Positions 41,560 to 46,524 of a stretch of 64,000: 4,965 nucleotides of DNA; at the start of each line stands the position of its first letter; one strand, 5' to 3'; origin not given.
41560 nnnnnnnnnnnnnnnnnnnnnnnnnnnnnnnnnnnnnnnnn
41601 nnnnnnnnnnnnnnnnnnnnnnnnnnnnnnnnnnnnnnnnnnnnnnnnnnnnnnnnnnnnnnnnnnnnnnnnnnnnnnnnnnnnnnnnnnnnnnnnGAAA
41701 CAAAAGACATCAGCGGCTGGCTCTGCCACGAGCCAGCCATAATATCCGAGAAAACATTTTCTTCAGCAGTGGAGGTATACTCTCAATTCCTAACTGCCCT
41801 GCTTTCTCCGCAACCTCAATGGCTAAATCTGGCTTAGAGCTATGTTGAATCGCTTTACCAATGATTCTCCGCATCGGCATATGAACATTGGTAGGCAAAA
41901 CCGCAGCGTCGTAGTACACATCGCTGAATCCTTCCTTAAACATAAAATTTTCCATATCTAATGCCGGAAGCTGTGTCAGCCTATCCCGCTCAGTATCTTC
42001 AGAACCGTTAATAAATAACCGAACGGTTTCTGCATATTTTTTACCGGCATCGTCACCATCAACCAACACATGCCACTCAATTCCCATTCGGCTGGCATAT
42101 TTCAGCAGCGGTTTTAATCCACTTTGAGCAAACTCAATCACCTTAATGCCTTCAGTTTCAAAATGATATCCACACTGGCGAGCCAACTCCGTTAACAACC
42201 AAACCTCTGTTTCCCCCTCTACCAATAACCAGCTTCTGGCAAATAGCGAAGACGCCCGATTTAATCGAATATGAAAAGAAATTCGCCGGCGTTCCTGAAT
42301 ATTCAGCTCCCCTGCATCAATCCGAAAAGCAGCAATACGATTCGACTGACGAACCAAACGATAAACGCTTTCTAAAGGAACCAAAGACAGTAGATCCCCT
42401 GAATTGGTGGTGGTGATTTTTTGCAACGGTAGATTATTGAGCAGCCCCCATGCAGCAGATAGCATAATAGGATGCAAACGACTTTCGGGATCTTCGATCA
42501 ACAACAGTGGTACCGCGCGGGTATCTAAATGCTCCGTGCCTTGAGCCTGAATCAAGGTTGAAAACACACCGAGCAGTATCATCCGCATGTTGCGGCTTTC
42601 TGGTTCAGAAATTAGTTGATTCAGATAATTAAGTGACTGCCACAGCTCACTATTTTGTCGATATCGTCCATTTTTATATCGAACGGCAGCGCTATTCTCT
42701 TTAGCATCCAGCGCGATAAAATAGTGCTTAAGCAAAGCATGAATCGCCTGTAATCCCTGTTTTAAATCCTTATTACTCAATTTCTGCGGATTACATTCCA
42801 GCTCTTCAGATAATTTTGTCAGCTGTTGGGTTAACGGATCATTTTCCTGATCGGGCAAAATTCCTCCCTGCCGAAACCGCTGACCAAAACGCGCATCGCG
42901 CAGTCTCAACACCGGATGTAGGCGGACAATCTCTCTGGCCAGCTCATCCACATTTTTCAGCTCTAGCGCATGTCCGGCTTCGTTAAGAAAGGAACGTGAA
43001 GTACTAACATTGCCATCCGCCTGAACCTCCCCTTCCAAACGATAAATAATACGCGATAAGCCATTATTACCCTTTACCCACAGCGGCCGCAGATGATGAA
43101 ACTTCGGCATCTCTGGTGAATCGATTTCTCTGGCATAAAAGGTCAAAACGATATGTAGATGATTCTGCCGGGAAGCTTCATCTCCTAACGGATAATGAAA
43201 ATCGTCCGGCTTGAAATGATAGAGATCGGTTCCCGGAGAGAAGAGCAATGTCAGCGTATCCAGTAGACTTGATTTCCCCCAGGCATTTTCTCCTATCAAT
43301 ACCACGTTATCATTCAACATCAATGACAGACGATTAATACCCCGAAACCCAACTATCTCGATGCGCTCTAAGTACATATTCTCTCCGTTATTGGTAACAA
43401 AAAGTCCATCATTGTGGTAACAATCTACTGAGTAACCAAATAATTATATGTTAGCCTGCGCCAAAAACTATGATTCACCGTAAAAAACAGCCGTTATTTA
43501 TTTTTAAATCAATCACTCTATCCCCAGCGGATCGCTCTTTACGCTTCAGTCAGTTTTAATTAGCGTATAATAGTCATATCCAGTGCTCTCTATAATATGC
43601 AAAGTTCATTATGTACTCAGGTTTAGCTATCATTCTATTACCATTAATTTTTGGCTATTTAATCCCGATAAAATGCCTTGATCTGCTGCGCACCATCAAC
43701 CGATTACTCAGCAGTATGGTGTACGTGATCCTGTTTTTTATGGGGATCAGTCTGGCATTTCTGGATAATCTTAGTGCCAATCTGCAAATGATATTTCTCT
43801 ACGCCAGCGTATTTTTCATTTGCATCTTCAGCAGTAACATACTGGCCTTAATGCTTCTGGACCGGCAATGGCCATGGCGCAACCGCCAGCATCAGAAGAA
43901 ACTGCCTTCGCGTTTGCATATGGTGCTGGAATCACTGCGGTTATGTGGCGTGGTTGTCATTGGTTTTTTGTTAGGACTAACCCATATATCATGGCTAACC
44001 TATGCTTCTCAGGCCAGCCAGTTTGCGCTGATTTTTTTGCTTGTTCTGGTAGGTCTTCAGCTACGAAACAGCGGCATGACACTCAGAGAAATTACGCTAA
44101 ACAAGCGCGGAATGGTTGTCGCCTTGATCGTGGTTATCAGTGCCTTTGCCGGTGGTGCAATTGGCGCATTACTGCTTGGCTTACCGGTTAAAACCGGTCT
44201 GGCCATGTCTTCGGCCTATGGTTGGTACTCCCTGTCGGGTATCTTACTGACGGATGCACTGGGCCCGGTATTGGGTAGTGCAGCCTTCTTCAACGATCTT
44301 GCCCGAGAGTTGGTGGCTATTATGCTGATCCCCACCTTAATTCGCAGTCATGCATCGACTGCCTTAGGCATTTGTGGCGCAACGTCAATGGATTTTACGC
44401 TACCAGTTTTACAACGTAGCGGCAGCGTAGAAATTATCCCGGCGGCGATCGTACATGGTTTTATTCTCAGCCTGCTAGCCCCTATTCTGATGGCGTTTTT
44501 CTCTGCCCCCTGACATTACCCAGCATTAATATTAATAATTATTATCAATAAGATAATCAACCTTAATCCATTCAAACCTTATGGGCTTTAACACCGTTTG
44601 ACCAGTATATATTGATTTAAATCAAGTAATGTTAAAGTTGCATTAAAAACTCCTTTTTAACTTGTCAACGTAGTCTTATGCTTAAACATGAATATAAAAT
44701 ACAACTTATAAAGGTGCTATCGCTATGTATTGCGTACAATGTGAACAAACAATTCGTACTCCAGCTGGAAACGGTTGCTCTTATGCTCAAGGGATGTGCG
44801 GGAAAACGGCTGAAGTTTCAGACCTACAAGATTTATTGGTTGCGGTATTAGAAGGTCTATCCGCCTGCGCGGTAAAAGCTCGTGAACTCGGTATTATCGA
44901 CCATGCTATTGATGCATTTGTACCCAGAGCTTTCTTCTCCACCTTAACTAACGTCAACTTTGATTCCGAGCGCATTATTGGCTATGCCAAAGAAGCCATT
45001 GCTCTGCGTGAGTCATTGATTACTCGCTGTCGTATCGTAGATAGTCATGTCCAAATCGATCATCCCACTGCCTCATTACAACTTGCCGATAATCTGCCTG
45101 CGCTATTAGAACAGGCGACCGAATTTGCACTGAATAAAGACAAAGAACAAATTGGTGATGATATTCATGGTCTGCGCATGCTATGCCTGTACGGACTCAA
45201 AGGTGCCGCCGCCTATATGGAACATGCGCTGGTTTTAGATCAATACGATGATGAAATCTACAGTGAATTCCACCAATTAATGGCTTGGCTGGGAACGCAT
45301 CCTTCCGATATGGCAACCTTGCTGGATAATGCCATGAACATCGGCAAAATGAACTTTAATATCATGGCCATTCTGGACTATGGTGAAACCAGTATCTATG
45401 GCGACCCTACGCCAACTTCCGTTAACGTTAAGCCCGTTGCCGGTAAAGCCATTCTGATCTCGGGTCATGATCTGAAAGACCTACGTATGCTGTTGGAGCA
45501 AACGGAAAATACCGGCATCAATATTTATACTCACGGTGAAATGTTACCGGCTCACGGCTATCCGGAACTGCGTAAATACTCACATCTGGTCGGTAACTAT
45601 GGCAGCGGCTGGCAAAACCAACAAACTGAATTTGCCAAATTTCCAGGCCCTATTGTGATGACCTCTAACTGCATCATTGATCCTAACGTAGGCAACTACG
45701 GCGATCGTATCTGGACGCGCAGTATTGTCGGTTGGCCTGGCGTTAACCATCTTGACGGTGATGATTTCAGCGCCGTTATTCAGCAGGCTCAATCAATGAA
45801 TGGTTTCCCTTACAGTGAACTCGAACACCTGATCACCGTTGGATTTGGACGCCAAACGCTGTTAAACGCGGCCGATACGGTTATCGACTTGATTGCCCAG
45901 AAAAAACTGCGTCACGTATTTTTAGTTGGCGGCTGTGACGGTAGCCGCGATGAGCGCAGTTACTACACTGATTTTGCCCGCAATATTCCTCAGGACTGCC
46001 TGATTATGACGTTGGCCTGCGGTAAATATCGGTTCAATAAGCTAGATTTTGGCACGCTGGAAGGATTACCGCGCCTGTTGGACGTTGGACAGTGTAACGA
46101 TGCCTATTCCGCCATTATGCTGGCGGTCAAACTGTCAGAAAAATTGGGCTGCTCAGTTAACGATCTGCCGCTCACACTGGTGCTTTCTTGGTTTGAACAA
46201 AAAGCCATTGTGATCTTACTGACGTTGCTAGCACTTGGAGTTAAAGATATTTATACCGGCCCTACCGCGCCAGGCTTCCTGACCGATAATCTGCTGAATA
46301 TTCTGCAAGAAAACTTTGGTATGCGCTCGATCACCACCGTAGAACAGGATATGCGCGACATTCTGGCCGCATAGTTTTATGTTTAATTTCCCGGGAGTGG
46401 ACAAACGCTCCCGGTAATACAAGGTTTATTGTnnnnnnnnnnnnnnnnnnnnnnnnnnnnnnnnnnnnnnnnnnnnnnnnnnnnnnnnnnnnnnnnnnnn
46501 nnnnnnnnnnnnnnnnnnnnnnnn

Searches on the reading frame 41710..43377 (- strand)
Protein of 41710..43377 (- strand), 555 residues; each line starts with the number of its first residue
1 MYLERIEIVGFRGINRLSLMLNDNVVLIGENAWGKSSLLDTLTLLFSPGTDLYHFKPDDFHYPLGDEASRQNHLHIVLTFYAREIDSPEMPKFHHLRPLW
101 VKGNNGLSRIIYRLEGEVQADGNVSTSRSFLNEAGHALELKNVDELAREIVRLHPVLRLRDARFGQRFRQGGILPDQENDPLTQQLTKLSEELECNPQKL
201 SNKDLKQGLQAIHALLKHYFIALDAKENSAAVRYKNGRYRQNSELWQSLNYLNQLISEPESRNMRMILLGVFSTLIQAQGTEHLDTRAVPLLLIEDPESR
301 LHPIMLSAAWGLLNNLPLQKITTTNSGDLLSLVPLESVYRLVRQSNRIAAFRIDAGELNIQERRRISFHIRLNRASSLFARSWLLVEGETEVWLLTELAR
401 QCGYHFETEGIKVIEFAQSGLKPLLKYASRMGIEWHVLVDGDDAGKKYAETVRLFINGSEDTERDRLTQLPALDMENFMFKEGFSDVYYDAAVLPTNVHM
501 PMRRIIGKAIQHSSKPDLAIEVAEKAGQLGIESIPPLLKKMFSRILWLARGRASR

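Call 26: search_protein_families(library=pfam, proteins=[window:41710-43377:-], max_evalue=0.001)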
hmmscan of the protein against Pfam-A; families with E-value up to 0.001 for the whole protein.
window:41710-43377:- (555 aa): 5 families
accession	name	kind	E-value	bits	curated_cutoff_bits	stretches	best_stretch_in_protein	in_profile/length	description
PF11398.14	DUF2813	-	1.9e-136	455.8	21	1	1-377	1-372/372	Protein of unknown function (DUF2813)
PF20469.4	OLD-like_TOPRIM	-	5.4e-15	56.1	23.2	1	378-442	1-67/67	Overcoming lysogenization defect protein-like, TOPRIM domain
PF13175.12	AAA_15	-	2e-10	41.3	32.1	1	1-80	1-83/374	AAA ATPase domain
PF13304.12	AAA_21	-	4.1e-07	30.8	27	0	26-58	3-26/304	AAA domain, putative AbiEii toxin, Type IV TA system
PF13555.12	AAA_29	-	6.2e-05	23.1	27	1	11-50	12-50/61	P-loop containing region of AAA domain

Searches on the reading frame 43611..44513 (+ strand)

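Call 26: search_protein_families(library=pfam, proteins=[window:43611-44513:+], max_evalue=0.001)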
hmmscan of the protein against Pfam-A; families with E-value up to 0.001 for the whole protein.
window:43611-44513:+ (300 aa): 1 family
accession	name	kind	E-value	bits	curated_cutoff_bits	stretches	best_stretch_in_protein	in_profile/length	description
PF03956.18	Lys_export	-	5.4e-53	179.8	23.8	1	113-297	2-189/190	Lysine exporter LysO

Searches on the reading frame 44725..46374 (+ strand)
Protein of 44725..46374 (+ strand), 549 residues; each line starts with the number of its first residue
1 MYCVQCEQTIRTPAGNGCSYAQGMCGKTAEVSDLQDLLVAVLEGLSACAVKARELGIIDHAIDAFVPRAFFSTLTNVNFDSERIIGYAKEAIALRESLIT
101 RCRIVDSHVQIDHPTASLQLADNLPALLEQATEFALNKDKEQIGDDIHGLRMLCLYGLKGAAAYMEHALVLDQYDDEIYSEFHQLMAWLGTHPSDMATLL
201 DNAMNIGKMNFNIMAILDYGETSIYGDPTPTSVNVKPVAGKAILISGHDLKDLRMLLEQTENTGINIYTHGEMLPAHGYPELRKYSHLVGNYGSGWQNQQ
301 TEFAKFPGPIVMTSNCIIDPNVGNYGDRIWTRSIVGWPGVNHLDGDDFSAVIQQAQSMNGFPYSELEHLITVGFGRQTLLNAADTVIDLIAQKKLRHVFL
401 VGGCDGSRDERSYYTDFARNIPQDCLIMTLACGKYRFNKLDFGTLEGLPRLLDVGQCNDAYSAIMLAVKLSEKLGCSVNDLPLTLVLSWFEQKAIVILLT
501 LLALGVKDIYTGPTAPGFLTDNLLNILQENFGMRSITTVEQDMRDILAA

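Call 26: search_protein_families(library=pfam, proteins=[window:44725-46374:+], max_evalue=0.001)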
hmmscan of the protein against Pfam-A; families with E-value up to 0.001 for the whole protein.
window:44725-46374:+ (549 aa): 1 family
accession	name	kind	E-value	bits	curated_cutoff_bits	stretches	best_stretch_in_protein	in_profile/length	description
PF03063.25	Prismane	-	1.4e-156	522.6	27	1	1-543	1-512/513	Prismane/CO dehydrogenase family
